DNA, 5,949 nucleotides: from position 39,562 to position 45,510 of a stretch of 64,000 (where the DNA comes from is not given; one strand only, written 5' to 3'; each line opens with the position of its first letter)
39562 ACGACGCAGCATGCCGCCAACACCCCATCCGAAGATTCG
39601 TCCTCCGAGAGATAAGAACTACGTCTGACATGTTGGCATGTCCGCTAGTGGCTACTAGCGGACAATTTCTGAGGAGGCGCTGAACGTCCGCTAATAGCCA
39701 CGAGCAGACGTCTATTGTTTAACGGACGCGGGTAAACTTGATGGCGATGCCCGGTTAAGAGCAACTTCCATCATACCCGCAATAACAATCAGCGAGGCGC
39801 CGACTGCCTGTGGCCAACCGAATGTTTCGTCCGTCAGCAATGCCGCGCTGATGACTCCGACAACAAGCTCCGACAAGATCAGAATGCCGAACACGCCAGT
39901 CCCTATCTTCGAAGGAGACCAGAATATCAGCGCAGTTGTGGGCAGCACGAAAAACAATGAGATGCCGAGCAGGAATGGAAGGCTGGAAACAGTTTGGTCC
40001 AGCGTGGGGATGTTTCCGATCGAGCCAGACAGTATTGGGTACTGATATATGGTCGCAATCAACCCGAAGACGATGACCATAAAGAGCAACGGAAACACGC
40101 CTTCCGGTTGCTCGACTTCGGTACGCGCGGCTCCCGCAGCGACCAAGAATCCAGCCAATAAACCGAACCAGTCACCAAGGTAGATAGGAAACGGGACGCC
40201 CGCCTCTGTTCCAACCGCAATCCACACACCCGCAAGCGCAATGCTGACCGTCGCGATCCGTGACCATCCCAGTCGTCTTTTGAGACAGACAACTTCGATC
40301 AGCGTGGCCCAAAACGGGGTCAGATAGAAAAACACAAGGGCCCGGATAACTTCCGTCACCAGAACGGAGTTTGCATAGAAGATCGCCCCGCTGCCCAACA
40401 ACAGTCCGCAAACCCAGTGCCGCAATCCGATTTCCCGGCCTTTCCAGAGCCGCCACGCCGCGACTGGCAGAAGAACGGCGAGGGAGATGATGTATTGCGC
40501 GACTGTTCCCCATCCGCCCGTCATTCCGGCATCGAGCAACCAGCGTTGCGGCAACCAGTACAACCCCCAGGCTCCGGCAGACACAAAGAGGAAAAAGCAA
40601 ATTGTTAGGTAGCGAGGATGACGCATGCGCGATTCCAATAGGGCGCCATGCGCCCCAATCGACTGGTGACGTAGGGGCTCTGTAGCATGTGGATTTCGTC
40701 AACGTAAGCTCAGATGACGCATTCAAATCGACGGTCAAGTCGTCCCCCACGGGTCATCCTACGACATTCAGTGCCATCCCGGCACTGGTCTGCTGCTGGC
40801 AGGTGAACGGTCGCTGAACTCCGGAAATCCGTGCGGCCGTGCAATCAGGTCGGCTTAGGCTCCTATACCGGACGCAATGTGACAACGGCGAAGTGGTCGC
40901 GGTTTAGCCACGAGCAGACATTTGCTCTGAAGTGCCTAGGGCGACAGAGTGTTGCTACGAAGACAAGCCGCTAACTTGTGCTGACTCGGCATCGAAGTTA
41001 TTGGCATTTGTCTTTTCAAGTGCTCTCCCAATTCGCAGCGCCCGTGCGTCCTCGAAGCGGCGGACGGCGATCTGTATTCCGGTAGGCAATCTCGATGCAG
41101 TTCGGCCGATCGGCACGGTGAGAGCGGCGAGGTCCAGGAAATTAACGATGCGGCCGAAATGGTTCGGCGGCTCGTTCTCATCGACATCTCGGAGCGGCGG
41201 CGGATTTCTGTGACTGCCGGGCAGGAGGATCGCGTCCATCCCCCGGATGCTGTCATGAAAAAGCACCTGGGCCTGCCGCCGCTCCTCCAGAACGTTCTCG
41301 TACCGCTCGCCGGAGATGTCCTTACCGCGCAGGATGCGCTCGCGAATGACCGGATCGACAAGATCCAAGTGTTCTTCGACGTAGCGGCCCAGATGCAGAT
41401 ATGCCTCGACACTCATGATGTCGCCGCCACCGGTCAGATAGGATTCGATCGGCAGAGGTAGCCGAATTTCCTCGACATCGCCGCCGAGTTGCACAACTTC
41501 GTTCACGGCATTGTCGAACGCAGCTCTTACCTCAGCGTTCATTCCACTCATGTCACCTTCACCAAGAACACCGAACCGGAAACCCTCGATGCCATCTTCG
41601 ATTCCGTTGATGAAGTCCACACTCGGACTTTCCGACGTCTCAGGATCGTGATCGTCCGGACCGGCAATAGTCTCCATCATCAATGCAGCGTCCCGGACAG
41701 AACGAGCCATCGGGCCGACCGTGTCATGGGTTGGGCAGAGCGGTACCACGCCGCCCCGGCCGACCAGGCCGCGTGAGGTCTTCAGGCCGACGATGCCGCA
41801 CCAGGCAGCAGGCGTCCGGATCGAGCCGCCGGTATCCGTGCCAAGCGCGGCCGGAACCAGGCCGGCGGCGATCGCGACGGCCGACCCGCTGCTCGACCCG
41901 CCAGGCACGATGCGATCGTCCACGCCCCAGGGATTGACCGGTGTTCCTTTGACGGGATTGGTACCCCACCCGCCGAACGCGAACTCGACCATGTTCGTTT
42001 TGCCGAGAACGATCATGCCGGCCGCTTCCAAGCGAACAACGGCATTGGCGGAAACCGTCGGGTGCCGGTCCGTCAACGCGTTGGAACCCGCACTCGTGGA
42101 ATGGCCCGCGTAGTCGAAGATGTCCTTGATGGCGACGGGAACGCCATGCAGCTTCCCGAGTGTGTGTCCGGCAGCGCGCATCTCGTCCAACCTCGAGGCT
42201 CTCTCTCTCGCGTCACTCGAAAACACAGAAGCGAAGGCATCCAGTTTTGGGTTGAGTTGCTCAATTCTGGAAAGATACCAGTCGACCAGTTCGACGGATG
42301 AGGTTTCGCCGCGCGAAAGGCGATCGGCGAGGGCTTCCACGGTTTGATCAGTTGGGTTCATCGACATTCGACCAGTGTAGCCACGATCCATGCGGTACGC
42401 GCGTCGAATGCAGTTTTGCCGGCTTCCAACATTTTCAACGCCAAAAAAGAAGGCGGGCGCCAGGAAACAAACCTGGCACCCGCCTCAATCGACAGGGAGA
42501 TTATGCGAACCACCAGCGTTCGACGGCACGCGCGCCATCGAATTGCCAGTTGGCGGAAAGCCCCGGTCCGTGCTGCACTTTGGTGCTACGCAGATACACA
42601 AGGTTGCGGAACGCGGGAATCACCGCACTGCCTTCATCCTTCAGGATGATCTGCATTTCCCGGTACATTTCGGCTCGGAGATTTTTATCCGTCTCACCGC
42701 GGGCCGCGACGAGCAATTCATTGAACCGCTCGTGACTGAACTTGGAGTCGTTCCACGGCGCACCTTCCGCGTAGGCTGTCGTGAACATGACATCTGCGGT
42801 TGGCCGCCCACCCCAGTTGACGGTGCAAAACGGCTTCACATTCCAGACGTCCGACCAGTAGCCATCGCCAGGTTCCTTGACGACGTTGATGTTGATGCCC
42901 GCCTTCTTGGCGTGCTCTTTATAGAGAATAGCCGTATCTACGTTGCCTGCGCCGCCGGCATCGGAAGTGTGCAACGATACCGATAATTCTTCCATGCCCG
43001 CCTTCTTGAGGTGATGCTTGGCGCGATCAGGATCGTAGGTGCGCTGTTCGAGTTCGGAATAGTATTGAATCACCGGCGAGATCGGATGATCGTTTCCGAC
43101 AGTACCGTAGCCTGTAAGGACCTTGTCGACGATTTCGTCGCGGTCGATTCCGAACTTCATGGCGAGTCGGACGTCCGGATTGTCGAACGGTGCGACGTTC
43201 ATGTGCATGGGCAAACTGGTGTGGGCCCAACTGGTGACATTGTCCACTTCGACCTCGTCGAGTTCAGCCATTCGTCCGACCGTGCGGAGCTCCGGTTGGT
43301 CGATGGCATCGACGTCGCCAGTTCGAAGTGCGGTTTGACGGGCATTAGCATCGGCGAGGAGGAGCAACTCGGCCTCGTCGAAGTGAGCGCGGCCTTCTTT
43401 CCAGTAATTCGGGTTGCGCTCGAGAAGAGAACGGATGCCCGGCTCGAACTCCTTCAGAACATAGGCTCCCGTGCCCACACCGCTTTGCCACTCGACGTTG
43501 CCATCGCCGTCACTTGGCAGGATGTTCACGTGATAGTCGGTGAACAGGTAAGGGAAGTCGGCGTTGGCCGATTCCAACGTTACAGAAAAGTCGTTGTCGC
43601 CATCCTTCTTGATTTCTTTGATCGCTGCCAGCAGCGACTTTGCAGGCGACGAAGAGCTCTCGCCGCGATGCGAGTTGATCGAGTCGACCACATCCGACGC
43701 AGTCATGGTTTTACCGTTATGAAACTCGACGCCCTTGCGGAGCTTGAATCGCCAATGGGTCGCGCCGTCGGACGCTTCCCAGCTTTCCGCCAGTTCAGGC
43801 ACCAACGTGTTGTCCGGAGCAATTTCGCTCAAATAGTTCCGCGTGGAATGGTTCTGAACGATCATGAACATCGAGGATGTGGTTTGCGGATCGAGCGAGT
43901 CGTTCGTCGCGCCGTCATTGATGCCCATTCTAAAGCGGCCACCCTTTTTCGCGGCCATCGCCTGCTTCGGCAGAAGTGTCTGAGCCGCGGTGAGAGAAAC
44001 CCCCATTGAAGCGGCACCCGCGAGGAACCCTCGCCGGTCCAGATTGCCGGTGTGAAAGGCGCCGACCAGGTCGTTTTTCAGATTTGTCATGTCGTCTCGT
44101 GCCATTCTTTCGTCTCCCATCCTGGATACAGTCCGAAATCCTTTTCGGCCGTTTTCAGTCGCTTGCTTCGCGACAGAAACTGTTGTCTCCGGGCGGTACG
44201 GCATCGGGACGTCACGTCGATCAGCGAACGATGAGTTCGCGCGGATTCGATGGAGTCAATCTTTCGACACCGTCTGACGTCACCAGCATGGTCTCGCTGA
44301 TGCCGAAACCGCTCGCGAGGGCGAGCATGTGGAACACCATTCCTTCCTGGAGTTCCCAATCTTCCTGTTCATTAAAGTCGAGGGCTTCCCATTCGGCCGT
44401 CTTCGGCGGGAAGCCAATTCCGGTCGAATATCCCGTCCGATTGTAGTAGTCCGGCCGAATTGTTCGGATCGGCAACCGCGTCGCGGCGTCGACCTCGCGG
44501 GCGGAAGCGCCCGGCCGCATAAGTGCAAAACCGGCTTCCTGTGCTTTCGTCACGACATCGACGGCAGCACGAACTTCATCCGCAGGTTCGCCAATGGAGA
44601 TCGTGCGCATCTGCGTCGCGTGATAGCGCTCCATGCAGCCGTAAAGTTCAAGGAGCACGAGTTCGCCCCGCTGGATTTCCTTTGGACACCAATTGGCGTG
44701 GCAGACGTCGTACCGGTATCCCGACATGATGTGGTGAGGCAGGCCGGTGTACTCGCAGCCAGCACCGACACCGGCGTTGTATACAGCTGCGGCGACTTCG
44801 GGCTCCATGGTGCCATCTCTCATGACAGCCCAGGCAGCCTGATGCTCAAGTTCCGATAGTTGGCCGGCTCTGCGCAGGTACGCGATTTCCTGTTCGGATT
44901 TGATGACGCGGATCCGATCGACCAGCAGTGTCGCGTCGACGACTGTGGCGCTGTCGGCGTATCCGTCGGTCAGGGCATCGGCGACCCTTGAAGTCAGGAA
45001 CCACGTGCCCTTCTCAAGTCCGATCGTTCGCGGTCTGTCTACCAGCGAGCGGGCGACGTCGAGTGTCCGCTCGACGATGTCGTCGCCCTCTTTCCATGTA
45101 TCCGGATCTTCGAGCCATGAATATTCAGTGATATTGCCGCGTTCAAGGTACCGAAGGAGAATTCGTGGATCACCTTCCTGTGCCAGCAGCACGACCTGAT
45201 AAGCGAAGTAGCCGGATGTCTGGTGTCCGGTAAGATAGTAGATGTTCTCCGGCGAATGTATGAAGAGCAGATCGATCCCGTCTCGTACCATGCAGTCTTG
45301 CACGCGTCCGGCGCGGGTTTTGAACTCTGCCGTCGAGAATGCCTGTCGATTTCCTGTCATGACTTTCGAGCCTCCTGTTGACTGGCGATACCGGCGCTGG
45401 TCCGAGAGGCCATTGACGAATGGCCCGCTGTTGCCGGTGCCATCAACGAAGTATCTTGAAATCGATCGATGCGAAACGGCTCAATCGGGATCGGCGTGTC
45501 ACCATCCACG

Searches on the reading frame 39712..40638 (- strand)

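Call 10: search_protein_families(library=pfam, proteins=[window:39712-40638:-])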
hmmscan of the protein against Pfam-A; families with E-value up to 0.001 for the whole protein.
window:39712-40638:- (308 aa): 1 family
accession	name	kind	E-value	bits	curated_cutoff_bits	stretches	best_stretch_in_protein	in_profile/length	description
PF00892.27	EamA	-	4.1e-13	50.2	28.2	2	13-141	3-133/135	EamA-like transporter family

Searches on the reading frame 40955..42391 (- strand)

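Call 10: search_protein_families(library=pfam, proteins=[window:40955-42391:-])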
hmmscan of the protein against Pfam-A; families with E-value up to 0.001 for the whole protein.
window:40955-42391:- (478 aa): 1 family
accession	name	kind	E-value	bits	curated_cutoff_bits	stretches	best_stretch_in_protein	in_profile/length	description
PF01425.27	Amidase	-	4.3e-97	326.4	27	1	34-451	1-444/445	Amidase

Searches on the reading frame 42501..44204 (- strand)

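Call 15: search_protein_families(library=pfam, proteins=[window:42501-44204:-])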
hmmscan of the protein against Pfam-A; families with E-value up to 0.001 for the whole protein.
window:42501-44204:- (567 aa): 1 family
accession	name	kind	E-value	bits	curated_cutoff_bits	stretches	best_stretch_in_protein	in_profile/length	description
PF00496.27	SBP_bac_5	-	5.6e-79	266.3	32.4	1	133-483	1-365/368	Bacterial extracellular solute-binding proteins, family 5 Middle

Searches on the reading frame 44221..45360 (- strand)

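Call 15: search_protein_families(library=pfam, proteins=[window:44221-45360:-])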
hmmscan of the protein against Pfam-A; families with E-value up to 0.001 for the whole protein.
window:44221-45360:- (379 aa): 2 families
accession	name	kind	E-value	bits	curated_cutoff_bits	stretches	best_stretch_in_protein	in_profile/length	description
PF00557.29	Peptidase_M24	-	1.7e-31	110.1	23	1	161-361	2-207/208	Metallopeptidase family M24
PF01321.24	Creatinase_N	-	3.9e-14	53.7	22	1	16-153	1-128/128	Creatinase/Prolidase N-terminal domain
